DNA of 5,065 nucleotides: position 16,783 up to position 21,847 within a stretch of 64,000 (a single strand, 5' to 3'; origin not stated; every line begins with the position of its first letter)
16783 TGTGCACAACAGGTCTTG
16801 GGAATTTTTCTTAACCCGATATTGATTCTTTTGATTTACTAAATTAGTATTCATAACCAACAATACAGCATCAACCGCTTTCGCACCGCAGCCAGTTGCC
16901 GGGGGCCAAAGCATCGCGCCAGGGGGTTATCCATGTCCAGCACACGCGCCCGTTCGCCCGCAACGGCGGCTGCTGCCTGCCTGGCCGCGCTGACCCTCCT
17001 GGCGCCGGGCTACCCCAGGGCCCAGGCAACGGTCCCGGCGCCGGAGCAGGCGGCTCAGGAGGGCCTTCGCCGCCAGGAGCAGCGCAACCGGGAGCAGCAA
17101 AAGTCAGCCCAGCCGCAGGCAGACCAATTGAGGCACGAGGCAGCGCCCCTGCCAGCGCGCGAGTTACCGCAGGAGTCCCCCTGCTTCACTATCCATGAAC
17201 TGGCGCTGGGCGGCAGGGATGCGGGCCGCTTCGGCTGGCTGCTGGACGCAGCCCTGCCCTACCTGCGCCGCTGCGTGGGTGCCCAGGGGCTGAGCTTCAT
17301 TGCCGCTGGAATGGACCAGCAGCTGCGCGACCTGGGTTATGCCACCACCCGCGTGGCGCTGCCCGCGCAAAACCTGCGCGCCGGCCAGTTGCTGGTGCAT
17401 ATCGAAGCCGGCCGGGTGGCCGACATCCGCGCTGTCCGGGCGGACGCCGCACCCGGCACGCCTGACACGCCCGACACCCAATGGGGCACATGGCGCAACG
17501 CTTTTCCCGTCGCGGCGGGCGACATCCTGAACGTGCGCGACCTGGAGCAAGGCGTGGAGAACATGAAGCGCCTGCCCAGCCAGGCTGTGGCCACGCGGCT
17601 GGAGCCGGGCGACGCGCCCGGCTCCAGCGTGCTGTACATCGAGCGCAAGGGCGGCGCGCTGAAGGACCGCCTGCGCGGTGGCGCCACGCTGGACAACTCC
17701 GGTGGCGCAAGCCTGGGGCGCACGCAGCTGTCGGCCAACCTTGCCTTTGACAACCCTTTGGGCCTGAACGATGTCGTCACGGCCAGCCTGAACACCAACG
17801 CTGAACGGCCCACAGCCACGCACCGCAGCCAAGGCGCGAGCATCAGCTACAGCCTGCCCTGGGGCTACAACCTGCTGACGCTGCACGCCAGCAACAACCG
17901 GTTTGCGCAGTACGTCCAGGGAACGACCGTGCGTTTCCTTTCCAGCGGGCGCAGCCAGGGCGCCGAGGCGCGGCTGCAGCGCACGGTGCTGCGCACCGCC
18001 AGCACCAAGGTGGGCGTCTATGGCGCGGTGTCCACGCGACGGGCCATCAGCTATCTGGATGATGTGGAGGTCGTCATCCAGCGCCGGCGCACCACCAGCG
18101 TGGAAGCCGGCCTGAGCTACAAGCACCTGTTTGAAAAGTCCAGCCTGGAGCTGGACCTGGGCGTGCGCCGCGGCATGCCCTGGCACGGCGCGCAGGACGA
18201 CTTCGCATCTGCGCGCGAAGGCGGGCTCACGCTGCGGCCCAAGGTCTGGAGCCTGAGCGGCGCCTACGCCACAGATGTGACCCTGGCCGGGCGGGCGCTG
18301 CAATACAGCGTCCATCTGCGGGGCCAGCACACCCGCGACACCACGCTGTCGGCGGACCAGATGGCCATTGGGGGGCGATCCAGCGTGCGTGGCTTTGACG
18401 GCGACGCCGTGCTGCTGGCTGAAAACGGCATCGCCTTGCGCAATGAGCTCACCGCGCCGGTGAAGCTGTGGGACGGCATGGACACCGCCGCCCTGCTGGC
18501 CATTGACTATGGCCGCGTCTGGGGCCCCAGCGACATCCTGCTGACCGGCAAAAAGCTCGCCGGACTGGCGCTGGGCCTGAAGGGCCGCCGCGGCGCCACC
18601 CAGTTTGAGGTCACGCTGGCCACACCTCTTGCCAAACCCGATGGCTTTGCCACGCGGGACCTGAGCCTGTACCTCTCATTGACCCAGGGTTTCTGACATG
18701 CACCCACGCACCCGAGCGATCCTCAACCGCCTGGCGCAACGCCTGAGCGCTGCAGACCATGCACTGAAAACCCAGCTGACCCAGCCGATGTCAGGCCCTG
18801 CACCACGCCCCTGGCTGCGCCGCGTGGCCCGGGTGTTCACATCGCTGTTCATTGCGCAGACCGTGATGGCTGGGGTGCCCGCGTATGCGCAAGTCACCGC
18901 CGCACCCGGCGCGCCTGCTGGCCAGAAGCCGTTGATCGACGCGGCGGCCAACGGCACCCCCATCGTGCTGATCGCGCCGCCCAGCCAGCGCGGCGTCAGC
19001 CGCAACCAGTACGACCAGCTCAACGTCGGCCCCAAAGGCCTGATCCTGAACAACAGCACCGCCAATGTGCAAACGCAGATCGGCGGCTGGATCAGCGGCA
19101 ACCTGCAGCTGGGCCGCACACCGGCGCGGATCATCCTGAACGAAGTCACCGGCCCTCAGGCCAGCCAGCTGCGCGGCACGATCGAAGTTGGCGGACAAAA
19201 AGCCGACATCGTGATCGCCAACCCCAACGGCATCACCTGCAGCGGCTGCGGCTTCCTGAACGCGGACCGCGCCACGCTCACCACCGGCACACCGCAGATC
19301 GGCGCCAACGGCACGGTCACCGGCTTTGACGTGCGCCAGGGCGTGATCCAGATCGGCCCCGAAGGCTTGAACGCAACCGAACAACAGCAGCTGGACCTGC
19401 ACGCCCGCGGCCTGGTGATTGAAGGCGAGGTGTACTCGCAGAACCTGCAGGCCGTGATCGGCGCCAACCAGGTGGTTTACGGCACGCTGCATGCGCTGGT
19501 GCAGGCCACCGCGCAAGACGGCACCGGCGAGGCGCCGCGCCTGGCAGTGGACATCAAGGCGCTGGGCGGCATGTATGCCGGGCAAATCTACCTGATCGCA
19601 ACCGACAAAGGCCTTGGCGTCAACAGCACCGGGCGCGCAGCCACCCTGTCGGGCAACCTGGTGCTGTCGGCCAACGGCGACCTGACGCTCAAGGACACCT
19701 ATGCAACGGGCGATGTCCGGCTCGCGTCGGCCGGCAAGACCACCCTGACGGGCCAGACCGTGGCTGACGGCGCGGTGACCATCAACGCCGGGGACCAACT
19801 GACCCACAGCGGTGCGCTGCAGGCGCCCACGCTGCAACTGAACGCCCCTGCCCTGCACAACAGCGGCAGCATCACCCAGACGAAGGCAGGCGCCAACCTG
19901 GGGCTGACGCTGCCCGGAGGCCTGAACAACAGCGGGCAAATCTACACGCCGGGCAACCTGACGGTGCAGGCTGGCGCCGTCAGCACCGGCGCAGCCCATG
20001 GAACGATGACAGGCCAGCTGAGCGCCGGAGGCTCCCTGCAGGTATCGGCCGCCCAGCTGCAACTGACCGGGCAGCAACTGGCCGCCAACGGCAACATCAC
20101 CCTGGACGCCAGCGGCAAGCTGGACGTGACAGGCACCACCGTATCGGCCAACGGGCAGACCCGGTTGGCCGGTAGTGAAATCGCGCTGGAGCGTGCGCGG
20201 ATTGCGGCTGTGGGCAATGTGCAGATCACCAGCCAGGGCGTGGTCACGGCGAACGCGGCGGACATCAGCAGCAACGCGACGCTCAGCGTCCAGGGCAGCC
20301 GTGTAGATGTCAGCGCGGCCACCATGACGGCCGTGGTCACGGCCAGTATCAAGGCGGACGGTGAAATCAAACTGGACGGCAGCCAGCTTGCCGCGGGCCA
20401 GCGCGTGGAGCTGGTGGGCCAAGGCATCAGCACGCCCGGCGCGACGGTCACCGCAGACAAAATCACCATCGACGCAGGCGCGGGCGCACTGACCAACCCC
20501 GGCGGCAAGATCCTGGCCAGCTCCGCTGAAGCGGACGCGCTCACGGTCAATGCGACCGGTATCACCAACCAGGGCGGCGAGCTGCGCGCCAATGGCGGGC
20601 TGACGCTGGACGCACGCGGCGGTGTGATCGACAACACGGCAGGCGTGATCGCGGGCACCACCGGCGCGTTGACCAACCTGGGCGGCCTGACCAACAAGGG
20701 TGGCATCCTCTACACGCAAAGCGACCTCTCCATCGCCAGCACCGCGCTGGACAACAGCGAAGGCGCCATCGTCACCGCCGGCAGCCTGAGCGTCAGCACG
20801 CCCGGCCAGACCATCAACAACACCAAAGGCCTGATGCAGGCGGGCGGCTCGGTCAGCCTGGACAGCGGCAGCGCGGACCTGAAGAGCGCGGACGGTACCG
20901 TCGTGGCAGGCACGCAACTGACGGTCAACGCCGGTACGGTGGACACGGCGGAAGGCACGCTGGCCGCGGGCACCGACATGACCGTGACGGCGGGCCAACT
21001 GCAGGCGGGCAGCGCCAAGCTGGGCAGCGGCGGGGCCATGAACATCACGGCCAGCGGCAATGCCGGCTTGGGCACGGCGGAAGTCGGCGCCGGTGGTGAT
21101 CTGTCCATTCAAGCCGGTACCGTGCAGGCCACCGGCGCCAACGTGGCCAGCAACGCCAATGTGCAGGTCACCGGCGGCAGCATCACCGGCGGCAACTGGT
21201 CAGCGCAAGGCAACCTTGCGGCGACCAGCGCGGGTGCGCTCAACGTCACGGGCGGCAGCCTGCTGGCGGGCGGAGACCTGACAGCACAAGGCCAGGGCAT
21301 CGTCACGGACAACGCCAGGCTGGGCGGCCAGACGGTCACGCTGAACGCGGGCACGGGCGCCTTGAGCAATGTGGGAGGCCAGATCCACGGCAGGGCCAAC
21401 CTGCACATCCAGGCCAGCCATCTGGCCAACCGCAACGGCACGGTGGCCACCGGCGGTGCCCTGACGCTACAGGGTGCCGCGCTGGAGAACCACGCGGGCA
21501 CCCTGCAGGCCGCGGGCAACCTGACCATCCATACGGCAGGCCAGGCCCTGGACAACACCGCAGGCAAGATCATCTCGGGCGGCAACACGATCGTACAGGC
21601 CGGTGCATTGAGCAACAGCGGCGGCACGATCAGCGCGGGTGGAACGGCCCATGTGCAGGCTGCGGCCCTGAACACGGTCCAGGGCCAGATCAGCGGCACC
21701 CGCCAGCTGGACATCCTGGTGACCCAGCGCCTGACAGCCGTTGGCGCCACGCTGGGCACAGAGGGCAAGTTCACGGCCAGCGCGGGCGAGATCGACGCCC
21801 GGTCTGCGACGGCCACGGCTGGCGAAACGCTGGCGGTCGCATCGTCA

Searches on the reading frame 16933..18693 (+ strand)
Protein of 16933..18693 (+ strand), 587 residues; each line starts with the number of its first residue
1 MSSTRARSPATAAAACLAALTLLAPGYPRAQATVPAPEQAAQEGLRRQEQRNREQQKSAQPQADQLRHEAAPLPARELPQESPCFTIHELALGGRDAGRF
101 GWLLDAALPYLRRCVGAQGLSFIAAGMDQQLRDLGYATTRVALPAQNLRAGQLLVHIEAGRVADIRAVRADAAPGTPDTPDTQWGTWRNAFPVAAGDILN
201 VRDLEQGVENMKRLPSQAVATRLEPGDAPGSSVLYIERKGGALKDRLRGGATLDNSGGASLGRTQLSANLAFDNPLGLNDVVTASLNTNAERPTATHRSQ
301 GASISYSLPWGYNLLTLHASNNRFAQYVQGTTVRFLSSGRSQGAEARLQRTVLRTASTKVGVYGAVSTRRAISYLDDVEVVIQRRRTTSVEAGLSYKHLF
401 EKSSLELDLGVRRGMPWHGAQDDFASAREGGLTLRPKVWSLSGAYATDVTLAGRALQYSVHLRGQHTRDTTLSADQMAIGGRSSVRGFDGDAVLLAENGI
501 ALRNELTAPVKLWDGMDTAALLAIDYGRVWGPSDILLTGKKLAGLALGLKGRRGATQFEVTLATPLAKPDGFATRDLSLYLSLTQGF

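Call 10: search_protein_families(library=pfam, proteins=[window:16933-18693:+], max_evalue=0.001)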
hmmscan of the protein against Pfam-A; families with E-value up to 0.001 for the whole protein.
window:16933-18693:+ (587 aa): 3 families
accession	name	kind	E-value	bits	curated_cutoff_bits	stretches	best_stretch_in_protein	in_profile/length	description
PF03865.19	ShlB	-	9.7e-86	288.5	22.7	1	230-551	1-311/311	Haemolysin secretion/activation protein ShlB/FhaC/HecB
PF17287.7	POTRA_3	-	5.4e-17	61.5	27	1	165-225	2-56/56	POTRA domain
PF08479.16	POTRA_2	-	2.9e-10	40.3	24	1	85-158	1-74/76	POTRA domain, ShlB-type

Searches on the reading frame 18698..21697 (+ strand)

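Call 10: search_protein_families(library=pfam, proteins=[window:18698-21697:+], max_evalue=0.001)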
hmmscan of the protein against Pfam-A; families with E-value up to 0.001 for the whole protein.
window:18698-21697:+ (1000 aa): 2 families
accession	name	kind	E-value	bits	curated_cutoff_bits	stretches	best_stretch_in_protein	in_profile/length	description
PF05860.19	TPS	-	4.6e-49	168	33.5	1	64-330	1-251/252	TPS secretion domain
PF05594.20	Fil_haemagg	-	2.6e-13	50.8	21.5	1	904-949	8-67/72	Haemagglutinin repeat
